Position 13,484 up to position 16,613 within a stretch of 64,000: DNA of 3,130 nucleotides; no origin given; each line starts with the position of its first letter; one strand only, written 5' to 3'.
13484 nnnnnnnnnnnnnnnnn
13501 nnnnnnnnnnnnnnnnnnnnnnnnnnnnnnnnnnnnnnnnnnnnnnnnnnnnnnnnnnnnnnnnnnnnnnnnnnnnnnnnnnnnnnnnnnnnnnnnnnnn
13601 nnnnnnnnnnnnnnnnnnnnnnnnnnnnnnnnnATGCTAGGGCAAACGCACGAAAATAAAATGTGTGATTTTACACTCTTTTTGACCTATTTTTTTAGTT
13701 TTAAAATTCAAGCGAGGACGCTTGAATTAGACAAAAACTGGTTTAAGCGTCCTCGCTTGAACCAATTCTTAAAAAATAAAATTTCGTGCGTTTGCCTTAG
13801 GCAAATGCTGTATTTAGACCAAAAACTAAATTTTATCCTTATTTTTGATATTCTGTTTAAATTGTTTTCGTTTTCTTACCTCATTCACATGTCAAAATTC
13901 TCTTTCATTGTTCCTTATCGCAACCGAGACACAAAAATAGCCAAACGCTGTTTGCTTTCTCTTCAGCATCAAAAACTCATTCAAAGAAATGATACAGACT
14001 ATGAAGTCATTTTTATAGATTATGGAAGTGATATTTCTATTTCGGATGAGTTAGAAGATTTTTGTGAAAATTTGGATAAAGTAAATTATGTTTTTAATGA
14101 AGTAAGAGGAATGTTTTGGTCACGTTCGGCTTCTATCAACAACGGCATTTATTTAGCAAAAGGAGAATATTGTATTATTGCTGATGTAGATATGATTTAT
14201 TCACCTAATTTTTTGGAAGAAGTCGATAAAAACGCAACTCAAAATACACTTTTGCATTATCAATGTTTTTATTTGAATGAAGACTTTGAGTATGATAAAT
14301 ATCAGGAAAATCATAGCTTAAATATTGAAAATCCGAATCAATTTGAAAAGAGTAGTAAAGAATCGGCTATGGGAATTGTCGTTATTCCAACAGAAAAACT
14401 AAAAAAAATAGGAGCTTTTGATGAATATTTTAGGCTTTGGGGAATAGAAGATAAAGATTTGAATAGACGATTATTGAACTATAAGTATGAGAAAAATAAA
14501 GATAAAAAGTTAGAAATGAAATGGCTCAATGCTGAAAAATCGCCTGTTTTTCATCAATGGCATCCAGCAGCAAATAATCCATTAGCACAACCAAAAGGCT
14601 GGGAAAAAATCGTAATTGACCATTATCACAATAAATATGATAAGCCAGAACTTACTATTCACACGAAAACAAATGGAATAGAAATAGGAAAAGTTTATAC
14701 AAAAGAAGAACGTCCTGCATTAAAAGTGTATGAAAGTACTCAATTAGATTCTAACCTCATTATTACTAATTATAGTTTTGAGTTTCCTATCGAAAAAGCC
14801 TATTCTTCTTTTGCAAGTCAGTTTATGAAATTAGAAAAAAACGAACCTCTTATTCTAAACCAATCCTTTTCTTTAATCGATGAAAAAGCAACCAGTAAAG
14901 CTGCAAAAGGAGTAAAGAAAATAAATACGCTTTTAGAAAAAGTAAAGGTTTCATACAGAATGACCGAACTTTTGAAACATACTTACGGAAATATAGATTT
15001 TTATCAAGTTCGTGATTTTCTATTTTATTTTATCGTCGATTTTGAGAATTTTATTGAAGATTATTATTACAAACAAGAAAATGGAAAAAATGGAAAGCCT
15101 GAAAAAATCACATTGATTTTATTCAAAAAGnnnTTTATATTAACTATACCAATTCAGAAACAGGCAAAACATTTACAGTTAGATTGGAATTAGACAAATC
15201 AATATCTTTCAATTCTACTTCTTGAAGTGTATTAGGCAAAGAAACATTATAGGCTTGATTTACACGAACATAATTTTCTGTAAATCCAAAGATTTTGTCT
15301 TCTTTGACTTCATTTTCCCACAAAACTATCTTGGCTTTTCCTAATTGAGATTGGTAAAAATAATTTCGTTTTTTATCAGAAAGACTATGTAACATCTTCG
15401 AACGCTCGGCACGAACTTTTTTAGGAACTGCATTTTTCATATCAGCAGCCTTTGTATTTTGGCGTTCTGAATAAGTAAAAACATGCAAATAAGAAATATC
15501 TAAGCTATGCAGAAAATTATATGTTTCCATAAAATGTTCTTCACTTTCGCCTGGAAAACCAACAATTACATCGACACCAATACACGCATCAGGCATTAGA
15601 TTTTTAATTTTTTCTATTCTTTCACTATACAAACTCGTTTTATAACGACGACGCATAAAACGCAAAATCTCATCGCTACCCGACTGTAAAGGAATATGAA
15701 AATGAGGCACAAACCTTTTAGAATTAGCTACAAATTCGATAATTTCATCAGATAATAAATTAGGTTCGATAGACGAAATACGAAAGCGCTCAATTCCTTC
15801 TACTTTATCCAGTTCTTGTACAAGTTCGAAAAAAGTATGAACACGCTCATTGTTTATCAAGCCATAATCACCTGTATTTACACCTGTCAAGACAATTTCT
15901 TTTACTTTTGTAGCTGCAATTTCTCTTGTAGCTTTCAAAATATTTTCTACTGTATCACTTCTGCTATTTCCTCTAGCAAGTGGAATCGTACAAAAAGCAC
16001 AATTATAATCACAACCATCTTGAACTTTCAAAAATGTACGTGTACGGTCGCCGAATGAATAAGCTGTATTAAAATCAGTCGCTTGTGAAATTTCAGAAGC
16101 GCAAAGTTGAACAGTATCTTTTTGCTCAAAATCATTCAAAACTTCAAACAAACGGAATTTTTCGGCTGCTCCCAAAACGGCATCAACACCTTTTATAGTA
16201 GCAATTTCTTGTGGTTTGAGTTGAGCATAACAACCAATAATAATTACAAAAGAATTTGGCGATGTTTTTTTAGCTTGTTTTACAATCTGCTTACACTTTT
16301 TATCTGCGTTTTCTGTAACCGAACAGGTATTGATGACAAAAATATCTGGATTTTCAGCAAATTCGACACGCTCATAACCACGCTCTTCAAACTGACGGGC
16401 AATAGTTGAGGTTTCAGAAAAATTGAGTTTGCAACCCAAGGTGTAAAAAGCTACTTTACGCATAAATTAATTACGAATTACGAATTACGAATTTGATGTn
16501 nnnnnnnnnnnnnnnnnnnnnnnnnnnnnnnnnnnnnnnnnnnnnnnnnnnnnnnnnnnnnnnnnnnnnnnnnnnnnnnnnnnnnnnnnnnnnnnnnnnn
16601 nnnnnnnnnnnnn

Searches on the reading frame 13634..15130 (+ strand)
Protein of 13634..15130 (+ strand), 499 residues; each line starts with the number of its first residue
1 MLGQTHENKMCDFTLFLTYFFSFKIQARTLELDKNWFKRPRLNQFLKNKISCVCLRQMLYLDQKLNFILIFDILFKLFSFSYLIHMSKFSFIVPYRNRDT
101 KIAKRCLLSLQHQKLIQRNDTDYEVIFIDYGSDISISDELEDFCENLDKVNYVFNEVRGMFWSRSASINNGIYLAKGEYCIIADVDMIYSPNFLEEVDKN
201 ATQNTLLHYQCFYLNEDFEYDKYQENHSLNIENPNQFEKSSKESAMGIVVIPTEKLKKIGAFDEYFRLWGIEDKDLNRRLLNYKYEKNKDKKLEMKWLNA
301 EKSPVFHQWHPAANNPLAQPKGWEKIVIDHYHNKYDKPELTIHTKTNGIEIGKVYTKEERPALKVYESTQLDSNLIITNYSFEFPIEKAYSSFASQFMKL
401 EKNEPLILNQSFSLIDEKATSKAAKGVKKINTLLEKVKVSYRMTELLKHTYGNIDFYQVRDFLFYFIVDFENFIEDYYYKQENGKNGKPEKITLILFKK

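Call 35: search_protein_families(library=pfam, proteins=[window:13634-15130:+], max_evalue=0.0001)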
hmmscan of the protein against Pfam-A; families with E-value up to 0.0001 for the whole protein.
window:13634-15130:+ (499 aa): 3 families
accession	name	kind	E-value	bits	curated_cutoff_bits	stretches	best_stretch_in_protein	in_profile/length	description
PF00535.33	Glycos_transf_2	-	1.2e-14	55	23.3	1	90-232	1-134/168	Glycosyl transferase family 2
PF10111.15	Glyco_tranf_2_2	-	9.6e-12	45.4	27.3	1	90-284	1-203/276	Glycosyltransferase like family 2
PF02709.20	Glyco_transf_7C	-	1.1e-07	31.9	23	1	233-286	8-61/78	N-terminal domain of galactosyltransferase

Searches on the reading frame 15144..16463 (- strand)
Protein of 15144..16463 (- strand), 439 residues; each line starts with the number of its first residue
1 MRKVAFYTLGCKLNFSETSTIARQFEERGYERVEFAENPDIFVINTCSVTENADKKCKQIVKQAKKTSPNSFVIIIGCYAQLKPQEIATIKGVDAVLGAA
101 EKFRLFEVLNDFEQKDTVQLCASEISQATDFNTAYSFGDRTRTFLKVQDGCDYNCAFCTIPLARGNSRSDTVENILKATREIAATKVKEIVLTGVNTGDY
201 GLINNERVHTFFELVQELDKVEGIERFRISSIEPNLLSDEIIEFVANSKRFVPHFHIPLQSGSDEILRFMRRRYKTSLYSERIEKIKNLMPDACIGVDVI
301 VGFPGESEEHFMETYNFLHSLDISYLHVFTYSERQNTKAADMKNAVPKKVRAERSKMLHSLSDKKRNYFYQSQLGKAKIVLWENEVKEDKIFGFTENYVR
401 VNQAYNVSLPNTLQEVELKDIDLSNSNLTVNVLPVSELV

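Call 35: search_protein_families(library=pfam, proteins=[window:15144-16463:-], max_evalue=0.0001)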
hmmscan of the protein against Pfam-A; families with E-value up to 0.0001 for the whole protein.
window:15144-16463:- (439 aa): 2 families
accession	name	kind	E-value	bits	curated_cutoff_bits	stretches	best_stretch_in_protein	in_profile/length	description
PF04055.27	Radical_SAM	-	1.3e-26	94.2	29.5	1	146-318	2-166/166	Radical SAM superfamily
PF00919.26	UPF0004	-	4.1e-25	88.1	27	1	3-98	1-98/98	Uncharacterized protein family UPF0004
